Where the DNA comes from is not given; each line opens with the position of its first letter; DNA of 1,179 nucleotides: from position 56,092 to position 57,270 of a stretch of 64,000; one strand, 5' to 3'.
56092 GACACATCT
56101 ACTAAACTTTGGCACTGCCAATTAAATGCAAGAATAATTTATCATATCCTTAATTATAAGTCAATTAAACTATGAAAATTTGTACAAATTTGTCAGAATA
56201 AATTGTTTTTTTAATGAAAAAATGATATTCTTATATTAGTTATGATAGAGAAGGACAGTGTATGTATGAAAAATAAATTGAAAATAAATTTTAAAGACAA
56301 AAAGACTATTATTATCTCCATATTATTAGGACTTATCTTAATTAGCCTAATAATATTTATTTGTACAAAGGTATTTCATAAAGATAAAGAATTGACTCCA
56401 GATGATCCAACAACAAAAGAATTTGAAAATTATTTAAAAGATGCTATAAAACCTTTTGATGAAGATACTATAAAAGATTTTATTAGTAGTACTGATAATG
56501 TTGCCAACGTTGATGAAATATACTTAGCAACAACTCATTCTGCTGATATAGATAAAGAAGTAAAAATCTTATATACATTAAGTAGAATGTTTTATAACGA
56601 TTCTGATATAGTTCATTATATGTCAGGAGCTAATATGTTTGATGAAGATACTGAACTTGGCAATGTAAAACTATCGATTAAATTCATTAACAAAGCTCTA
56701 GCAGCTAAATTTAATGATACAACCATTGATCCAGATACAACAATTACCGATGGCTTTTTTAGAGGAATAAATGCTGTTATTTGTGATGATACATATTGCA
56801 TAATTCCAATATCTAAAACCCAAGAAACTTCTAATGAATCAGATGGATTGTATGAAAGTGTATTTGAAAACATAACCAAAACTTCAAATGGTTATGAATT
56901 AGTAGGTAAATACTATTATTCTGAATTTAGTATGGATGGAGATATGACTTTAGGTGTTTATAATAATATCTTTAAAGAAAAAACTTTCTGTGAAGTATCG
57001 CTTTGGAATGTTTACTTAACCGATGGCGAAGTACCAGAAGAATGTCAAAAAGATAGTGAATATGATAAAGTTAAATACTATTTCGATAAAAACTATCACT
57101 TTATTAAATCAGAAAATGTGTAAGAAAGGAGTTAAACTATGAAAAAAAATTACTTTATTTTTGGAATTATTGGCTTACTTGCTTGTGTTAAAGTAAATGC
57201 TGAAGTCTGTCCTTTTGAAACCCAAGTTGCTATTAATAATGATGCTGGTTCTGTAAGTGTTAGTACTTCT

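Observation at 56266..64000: Operon ending in a giant (>2048 aa, runs off window) secreted protein rich in small-residue helical segments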

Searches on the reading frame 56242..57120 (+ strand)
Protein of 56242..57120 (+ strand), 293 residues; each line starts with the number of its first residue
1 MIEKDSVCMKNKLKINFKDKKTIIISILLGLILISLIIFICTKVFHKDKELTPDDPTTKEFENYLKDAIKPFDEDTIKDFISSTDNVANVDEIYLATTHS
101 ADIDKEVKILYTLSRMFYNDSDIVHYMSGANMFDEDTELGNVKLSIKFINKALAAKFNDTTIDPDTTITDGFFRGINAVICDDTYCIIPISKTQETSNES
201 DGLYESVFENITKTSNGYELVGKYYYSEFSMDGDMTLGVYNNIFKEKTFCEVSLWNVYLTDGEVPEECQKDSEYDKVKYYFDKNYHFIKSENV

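Call 5: search_protein_families(library=pfam, proteins=[window:56242-57120:+], max_evalue=1)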
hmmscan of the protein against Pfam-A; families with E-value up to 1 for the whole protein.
window:56242-57120:+ (293 aa): 2 families
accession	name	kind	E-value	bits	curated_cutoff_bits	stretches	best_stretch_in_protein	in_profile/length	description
PF23828.1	DUF7198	-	0.0098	15.8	27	1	22-122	3-107/236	Family of unknown function (DUF7198)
PF00969.24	MHC_II_beta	-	0.14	12.9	20.9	1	113-151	15-51/75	Class II histocompatibility antigen, beta domain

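Call 6: search_protein_families(library=ncbifam, proteins=[window:56242-57120:+], max_evalue=1)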
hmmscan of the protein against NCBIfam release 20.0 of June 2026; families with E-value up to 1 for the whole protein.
window:56242-57120:+ (293 aa): 2 families
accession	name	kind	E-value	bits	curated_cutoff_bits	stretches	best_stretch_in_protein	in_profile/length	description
NF052242.1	GTPaseActivMglBThm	equivalog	0.086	12.9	200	1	132-181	108-157/161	GTPase-activating protein MglB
NF007065.0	PRK09510.1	equivalog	0.26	10.2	213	1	14-39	6-31/387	cell envelope integrity protein TolA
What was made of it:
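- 56266..57123 (+): Gene A: 285-aa protein with an N-terminal TM anchor and an extracytoplasmic domain (alternative start 56242 gives 293 aa). No family hit (calls 5, 6).
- The window protein's N-terminus matches no enzyme or toxin family (calls 5, 6).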

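Call 75: search_protein_families(library=phrogs, proteins=[window:56242-57120:+], max_evalue=0.01)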
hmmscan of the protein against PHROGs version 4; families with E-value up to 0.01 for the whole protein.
window:56242-57120:+ (293 aa): 0 families
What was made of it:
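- No PHROGs, Pfam or NCBIfam hit (calls 5, 6, 75).
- Tried and rejected: Family searches on the giant, A and B (Pfam, NCBIfam, PHROGs) gave nothing usable (calls 5, 6, 75).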
